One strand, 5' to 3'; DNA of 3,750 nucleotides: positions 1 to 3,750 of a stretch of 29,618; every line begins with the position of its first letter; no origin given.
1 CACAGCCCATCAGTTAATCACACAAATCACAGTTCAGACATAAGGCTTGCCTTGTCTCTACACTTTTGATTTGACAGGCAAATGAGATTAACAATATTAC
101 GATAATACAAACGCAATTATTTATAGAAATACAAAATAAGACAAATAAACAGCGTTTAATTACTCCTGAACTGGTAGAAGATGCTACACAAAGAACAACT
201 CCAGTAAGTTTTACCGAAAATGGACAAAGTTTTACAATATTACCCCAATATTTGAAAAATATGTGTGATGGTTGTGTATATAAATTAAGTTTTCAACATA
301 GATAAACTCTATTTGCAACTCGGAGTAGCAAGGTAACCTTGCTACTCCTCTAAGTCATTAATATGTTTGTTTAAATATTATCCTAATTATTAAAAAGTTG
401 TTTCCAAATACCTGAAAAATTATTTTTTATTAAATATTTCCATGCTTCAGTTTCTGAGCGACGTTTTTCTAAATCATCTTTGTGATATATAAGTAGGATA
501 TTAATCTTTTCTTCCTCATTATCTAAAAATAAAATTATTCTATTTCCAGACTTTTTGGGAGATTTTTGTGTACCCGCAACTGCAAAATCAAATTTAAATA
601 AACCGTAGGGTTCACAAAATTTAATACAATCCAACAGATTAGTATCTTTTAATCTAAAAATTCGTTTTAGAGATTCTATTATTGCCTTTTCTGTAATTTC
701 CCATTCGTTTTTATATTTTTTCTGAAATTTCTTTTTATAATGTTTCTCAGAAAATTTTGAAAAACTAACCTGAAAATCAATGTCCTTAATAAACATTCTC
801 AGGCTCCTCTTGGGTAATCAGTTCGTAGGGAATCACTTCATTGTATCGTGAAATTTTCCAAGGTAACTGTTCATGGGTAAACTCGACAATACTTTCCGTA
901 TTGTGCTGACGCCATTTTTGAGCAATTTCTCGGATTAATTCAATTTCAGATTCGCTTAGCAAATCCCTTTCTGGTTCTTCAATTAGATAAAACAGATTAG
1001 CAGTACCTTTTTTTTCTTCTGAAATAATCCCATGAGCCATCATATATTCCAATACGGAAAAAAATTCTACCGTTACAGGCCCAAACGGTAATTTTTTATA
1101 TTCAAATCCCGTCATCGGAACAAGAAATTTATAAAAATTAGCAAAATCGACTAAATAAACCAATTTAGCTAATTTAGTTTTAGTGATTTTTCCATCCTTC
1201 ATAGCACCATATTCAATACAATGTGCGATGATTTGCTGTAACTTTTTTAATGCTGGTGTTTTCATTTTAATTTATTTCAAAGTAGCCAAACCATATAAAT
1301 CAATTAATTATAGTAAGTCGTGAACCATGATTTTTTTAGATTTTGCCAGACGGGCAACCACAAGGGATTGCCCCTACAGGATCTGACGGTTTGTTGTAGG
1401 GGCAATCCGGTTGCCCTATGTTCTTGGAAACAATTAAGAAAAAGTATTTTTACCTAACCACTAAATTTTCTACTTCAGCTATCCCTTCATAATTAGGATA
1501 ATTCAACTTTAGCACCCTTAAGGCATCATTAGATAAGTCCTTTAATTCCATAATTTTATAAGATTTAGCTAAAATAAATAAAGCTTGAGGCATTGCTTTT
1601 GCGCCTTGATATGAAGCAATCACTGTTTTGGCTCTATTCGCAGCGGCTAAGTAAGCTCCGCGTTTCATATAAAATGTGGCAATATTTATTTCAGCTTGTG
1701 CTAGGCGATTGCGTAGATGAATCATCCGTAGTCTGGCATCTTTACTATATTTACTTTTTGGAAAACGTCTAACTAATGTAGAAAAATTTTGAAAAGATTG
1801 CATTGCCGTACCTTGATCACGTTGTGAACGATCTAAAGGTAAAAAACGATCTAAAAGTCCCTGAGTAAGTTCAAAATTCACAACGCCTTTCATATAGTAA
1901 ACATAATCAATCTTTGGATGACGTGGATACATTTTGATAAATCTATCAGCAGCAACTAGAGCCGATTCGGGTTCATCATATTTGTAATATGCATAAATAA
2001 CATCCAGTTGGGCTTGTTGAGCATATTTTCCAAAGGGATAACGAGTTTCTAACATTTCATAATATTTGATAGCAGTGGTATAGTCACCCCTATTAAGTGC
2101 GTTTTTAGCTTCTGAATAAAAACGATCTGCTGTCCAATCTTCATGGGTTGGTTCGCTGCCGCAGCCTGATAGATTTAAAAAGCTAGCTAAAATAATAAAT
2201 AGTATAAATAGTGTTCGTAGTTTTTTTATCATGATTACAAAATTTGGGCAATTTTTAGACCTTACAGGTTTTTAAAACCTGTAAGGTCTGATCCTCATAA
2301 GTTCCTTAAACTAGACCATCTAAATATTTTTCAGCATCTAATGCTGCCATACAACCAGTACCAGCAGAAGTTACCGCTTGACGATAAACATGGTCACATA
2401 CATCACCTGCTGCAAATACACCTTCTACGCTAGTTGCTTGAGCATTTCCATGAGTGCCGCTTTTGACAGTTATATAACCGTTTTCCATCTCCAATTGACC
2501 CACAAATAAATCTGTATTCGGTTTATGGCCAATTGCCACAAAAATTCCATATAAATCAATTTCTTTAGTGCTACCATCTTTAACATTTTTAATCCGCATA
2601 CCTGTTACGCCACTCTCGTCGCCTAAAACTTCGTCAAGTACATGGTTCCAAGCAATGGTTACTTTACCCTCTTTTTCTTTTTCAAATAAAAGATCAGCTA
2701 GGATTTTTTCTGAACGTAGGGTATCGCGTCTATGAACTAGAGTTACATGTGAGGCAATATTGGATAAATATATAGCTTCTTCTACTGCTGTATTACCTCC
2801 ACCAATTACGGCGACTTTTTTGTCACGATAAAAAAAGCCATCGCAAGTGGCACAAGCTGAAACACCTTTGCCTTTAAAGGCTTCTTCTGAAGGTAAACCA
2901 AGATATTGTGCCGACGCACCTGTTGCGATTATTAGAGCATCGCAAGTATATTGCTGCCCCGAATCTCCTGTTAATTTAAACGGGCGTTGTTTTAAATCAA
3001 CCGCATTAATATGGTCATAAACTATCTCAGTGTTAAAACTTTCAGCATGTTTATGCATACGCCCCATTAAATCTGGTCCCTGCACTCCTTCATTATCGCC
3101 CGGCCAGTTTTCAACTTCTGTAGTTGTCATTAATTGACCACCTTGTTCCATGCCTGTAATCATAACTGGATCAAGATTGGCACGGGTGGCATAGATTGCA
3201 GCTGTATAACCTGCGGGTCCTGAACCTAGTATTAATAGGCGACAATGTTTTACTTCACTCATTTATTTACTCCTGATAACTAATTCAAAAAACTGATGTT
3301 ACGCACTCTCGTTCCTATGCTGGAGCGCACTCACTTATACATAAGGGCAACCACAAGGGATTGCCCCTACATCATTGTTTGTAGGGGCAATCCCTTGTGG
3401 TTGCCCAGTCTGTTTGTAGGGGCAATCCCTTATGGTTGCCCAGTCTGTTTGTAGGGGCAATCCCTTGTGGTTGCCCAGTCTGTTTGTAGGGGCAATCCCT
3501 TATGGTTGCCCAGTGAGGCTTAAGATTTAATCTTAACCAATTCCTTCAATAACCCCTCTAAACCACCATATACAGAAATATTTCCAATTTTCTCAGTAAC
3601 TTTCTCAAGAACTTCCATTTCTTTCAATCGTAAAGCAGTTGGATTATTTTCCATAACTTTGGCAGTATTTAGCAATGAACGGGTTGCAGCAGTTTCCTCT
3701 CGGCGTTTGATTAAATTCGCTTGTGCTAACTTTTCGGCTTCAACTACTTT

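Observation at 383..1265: Panacea (DUF4065) antitoxin paired with an unrecognised 137-aa toxin candidate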

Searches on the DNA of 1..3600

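Call 84: search_rna_families(source=window, start=1, end=3600, threshold=evalue, max_evalue=1)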
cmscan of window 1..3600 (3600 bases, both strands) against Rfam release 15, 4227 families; matches with E-value up to 1: 7.
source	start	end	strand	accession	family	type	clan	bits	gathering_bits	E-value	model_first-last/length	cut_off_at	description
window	3333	3423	+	RF03585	mir-3938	Gene; miRNA;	-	32.4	94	0.00052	1-88/88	no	mir-3938 microRNA precursor family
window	3347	3433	-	RF01520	CC0734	Gene; sRNA;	-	28.9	45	0.025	1-95/95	no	caulobacter sRNA CC0734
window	3345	3406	-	RF03914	mir-BART21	Gene; miRNA;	-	25.7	70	0.058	6-71/76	no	mir-BART21 microRNA precursor family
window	3350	3401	-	RF01005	MIR530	Gene; miRNA;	-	23.6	85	0.26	1-172/172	no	MIR530 microRNA precursor family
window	1350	1419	+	RF03674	MIR5387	Gene; miRNA;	-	22.1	69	0.43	1-96/96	no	MIR5387 microRNA precursor family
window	1359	1416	-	RF03948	mir-5045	Gene; miRNA;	-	21.1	80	0.68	1-57/57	no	mir-5045 microRNA precursor family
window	320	351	-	RF01939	mir-761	Gene; miRNA;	-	21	82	0.64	1-65/65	no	mir-761 microRNA precursor family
